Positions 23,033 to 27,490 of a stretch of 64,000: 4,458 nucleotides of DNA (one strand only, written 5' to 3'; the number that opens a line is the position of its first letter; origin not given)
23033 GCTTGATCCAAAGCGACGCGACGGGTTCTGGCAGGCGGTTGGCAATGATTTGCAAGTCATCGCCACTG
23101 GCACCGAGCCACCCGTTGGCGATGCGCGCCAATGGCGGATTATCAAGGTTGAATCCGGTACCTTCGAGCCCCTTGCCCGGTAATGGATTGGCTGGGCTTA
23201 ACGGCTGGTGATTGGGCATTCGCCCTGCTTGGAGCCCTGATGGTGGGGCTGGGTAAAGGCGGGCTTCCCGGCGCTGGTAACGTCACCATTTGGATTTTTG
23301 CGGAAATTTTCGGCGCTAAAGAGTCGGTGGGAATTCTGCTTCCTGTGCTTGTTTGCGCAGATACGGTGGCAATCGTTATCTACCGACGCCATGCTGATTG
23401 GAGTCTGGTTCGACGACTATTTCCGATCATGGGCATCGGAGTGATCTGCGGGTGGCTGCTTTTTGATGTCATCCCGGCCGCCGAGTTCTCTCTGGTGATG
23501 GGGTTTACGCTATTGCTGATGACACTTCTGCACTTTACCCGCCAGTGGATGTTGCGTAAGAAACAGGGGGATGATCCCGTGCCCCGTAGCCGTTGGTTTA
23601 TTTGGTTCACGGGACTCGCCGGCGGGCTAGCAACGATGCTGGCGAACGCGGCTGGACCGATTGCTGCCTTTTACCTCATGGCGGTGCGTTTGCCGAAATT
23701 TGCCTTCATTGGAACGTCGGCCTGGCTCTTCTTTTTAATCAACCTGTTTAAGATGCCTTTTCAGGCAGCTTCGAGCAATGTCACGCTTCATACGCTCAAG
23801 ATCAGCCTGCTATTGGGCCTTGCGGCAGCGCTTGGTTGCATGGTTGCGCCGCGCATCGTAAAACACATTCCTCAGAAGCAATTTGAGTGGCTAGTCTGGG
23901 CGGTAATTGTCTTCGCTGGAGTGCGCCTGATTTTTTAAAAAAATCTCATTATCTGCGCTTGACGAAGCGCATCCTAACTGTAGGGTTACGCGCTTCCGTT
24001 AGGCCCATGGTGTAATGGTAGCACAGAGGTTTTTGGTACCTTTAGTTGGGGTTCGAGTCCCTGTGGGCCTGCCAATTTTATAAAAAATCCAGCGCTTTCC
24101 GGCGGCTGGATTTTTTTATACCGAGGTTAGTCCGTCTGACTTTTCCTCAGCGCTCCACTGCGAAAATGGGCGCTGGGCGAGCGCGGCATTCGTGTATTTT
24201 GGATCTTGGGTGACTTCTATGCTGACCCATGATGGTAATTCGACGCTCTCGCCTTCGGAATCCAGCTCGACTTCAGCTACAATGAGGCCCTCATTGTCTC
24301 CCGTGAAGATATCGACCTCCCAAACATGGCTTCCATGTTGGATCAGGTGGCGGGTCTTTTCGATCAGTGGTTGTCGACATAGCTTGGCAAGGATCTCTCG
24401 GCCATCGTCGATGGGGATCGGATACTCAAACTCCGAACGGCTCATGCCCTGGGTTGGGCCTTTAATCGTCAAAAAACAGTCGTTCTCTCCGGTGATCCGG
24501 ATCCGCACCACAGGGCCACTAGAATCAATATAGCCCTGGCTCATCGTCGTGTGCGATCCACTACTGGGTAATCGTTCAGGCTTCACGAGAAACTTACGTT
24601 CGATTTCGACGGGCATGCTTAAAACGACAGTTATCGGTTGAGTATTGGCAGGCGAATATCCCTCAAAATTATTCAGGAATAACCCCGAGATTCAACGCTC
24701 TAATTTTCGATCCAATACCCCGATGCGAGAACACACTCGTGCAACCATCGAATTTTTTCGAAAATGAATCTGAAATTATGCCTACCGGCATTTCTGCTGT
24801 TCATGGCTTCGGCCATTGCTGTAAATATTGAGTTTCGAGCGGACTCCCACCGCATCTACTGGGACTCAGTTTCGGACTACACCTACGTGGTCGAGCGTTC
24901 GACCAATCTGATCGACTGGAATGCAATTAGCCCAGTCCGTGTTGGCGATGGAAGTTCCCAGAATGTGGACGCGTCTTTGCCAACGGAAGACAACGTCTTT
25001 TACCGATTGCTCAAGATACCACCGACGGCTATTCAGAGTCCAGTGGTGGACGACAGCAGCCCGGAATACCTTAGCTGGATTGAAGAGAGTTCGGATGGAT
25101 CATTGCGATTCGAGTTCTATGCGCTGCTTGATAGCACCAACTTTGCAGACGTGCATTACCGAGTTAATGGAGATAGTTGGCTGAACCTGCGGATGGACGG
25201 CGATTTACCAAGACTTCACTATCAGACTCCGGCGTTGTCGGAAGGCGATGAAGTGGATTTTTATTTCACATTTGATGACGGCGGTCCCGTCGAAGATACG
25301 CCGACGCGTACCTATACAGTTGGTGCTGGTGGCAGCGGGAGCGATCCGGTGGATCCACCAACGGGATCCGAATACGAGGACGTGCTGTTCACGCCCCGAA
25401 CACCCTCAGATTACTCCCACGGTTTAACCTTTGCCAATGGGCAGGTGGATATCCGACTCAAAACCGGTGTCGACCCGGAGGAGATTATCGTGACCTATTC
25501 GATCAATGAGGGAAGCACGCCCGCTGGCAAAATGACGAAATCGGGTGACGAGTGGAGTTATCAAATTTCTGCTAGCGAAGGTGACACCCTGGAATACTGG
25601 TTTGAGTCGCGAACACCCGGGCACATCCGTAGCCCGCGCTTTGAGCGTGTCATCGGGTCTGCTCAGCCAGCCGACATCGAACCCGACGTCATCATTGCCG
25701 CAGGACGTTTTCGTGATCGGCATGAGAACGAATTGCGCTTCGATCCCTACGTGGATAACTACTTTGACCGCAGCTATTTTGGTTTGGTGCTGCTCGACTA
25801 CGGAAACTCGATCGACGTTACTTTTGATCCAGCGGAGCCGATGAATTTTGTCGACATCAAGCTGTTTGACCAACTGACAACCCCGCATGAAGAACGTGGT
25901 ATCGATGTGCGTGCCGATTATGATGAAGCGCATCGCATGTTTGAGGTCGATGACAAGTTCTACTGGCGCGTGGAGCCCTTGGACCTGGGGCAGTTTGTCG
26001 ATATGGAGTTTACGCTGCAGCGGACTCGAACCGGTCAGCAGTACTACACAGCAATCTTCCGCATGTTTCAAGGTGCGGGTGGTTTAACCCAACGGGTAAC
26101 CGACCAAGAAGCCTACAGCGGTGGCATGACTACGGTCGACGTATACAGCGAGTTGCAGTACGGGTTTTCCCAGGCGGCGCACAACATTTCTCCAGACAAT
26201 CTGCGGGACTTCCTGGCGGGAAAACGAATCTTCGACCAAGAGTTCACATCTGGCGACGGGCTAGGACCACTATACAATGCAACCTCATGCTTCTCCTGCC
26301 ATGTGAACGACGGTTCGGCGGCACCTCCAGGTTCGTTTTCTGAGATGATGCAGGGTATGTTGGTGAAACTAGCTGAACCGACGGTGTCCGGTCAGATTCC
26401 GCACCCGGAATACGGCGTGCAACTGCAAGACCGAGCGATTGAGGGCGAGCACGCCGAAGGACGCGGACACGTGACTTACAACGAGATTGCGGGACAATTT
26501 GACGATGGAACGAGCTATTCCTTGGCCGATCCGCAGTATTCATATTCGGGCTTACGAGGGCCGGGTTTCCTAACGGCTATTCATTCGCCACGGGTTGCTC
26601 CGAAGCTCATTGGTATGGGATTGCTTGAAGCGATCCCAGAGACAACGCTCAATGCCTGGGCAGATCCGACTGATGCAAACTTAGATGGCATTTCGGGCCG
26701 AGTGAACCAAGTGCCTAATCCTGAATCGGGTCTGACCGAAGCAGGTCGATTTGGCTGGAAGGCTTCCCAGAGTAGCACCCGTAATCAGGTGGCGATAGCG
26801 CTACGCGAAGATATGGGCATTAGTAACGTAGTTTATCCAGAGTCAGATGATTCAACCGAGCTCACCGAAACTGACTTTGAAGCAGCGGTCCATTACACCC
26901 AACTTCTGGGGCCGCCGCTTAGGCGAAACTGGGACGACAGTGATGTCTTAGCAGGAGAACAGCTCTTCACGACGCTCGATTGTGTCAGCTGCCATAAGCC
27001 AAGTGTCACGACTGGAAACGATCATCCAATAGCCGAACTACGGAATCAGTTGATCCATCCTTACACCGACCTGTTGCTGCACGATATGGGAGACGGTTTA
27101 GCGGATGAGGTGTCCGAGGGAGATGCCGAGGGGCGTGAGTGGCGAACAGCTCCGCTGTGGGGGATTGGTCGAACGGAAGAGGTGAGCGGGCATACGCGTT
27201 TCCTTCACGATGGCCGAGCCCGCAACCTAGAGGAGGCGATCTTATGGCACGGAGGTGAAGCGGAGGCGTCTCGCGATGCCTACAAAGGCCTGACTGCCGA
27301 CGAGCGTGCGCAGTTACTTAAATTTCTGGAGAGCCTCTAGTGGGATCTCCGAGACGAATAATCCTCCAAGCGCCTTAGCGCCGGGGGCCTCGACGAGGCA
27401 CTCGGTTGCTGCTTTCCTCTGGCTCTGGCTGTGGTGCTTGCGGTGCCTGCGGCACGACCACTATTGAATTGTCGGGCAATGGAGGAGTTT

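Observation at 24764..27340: Di-heme cytochrome (DHOR) fused to CBM56-like beta-1,3-glucan-binding modules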

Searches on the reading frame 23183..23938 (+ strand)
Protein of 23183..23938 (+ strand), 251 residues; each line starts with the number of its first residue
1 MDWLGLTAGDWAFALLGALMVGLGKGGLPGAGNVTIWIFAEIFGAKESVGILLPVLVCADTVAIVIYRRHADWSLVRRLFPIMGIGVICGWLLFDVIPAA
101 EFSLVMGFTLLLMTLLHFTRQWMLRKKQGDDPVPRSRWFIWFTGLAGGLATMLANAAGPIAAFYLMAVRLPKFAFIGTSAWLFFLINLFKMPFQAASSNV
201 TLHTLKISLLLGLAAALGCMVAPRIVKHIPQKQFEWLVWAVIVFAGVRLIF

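Call 97: search_protein_families(library=pfam, proteins=[window:23183-23938:+], max_evalue=0.001)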
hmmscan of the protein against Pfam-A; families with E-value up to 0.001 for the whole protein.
window:23183-23938:+ (251 aa): 1 family
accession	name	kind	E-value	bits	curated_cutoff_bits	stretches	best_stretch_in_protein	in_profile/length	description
PF01925.25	TauE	-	2e-27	96.8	32.6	1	15-249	2-237/237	Sulfite exporter TauE/SafE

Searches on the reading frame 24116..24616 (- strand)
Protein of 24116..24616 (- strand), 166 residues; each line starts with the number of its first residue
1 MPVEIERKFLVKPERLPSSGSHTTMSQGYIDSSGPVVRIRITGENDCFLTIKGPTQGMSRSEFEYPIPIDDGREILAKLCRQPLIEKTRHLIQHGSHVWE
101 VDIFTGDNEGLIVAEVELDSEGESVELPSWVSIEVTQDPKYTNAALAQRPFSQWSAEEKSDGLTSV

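Call 97: search_protein_families(library=pfam, proteins=[window:24116-24616:-], max_evalue=0.001)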
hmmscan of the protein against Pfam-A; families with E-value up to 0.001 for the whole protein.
window:24116-24616:- (166 aa): 1 family
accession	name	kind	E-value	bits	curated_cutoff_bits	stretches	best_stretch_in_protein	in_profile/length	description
PF01928.26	CYTH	-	2.5e-14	53.9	23.2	1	4-134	3-159/179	CYTH domain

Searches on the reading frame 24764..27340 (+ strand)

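Call 3: search_protein_families(library=pfam, proteins=[window:24764-27340:+], max_evalue=10)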
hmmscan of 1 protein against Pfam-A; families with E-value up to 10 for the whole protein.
window:24764-27340:+ (858 aa): 6 families
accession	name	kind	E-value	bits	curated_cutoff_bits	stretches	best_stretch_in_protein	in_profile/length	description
PF06537.16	DHOR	-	9.3e-84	282.1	22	2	611-858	216-499/499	Di-haem oxidoreductase, putative peroxidase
PF22184.2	CBM_56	-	3e-24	85.5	27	2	106-179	3-75/75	Carbohydrate binding module family 56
PF00034.26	Cytochrom_C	-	8.1e-07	30.7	21.3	2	730-858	3-89/90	Cytochrome c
PF13442.11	Cytochrome_CBB3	-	0.0012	19.5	27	1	728-751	3-29/68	Cytochrome C oxidase, cbb3-type, subunit III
PF03150.19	CCP_MauG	-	0.04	15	25.6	0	737-825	21-77/149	Di-haem cytochrome c peroxidase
PF09699.15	Paired_CXXCH_1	-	0.093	12.9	20.6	1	738-747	7-16/41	Doubled CXXCH motif (Paired_CXXCH_1)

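Call 4: search_protein_families(library=ncbifam, proteins=[window:24764-27340:+], max_evalue=1)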
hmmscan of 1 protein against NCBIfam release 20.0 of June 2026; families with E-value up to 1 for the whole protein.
window:24764-27340:+ (858 aa): 2 families
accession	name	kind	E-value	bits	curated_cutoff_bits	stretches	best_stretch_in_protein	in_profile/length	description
TIGR00782.1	ccoP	equivalog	0.037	13.3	179.95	1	698-746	175-220/285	cytochrome-c oxidase, cbb3-type subunit III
TIGR01905.1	paired_CXXCH_1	subfamily_domain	0.77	9.7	25.2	0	736-750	5-19/41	doubled CXXCH domain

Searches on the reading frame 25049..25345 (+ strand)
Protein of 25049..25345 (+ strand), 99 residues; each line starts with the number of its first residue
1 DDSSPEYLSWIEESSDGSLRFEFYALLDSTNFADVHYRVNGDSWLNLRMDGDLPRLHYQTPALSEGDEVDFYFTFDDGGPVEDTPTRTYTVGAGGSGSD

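Call 8: search_protein_families(library=pfam, proteins=[window:25049-25345:+], max_evalue=10)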
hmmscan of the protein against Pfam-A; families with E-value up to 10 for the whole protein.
seq(99 aa): 1 family
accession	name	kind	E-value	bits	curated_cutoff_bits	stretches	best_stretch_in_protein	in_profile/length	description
PF22184.2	CBM_56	-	2.9e-15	56.7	27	1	11-84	3-75/75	Carbohydrate binding module family 56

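Call 40: search_solved_structures(query=window:25055-25327:+, max_evalue=1, show_alignments=5)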
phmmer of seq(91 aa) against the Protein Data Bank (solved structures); distinct sequences matched with E-value up to 1: 7.
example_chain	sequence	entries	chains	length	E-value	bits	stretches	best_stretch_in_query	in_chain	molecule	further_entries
5h9x_A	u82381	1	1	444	1.7e-09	41.4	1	27-90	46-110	beta-1,3-glucanase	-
5h9y_A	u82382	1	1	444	1.7e-09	41.4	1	27-90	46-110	beta-1,3-glucanase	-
7quz_AAA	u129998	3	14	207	1e-07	35.7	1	25-90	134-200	Beta-1,3-glucanase bglH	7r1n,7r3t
6a6c_A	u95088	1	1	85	3.2e-07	34.1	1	26-87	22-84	Beta-1,3-glucanase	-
9c2h_B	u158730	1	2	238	5.8e-06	30.1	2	3-74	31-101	Antibody Fab NP3-B4 Heavy Chain (variable region)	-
5t7a_A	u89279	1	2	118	6e-05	26.8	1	3-87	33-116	BH0236 protein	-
3iy5_B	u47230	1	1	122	0.72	13.8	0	5-70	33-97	antibody fragment IGG2A (heavy chain)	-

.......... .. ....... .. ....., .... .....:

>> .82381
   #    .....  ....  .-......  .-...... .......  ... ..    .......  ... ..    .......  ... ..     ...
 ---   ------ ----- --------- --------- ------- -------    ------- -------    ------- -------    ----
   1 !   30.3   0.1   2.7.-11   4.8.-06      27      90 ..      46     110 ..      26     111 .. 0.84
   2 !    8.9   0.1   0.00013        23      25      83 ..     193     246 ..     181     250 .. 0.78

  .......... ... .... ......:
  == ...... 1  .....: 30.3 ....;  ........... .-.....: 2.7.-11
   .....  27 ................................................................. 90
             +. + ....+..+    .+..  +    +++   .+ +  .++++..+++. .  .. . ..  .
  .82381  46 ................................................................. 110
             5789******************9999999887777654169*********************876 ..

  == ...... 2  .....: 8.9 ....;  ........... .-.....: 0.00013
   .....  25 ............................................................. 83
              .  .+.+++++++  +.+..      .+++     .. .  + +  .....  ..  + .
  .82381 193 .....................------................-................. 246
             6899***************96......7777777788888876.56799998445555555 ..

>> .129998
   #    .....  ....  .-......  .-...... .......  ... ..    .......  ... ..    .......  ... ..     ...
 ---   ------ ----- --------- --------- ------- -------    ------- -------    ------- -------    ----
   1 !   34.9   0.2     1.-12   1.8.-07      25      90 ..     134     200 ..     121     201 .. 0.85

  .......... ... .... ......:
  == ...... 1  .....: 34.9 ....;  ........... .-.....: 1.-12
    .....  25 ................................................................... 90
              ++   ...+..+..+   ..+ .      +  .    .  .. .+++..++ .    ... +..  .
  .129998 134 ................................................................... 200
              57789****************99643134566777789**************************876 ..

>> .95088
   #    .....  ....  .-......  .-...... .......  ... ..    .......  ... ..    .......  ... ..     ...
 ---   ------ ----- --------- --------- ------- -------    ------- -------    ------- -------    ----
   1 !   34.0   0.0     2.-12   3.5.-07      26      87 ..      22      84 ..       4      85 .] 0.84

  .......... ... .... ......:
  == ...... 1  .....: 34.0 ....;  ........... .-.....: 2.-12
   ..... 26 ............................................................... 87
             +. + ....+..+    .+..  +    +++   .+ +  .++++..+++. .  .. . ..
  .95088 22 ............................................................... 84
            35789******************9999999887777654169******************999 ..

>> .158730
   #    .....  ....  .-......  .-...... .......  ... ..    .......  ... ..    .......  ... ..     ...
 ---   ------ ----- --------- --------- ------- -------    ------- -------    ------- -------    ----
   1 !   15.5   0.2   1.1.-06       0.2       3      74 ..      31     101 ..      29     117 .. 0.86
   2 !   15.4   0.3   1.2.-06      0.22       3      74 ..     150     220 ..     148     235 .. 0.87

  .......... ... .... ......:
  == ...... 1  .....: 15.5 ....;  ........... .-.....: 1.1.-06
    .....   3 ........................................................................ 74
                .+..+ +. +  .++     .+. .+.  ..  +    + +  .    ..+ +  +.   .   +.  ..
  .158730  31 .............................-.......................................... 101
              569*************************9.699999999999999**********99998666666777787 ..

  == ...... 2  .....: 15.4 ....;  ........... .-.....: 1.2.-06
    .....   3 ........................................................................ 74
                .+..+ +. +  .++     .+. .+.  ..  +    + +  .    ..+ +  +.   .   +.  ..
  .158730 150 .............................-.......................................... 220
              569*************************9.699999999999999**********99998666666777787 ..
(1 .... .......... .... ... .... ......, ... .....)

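Call 52: search_solved_structures(query=A3, max_evalue=0.001, show_alignments=3)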
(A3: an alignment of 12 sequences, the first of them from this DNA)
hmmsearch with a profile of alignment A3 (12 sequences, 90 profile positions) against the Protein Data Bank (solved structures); distinct sequences matched with E-value up to 0.001: 5.
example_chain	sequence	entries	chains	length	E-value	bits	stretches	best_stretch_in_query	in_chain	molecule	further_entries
5t7a_A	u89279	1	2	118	4.5e-18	68.1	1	2-86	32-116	BH0236 protein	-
7quz_AAA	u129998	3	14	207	1.1e-15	60.5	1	26-89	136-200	Beta-1,3-glucanase bglH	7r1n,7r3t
6a6c_A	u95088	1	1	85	2.6e-13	52.9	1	15-86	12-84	Beta-1,3-glucanase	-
5h9y_A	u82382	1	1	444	3.6e-12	49.2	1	16-87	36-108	beta-1,3-glucanase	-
5h9x_A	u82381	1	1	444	3.7e-12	49.2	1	16-87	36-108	beta-1,3-glucanase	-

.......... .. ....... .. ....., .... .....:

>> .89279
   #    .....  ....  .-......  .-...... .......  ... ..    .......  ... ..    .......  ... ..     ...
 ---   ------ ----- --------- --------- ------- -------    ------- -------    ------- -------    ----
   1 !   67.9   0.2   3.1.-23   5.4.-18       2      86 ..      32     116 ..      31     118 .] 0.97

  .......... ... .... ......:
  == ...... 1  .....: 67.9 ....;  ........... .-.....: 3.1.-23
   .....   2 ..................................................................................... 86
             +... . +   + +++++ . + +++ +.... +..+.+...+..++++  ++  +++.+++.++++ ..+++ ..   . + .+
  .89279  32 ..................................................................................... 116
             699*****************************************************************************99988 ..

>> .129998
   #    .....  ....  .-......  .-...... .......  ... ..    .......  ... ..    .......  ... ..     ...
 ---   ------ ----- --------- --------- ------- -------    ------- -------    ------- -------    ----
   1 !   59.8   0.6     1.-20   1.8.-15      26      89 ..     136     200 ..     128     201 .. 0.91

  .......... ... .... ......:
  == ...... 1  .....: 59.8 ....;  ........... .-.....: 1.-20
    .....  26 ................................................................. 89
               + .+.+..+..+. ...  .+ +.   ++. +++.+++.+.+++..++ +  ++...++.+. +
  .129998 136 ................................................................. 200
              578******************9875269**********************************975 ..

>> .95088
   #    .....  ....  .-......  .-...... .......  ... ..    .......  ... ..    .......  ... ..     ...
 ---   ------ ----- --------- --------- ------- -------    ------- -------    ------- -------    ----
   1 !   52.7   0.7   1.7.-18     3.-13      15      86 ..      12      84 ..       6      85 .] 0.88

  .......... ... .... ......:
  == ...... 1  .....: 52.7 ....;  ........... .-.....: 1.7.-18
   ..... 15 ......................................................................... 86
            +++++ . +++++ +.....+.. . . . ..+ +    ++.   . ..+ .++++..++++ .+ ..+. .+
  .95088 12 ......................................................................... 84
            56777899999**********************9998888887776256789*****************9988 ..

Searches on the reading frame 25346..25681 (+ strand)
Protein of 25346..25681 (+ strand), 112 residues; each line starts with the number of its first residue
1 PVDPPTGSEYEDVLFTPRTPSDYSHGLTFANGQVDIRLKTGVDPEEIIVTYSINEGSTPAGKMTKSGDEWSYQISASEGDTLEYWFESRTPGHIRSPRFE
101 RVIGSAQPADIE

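Call 8: search_protein_families(library=pfam, proteins=[window:25346-25681:+], max_evalue=10)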
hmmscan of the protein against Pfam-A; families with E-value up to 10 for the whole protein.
seq(112 aa): 1 family
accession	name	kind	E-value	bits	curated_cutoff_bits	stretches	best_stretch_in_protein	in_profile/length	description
PF22184.2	CBM_56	-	5e-08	33.5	27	1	32-87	9-65/75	Carbohydrate binding module family 56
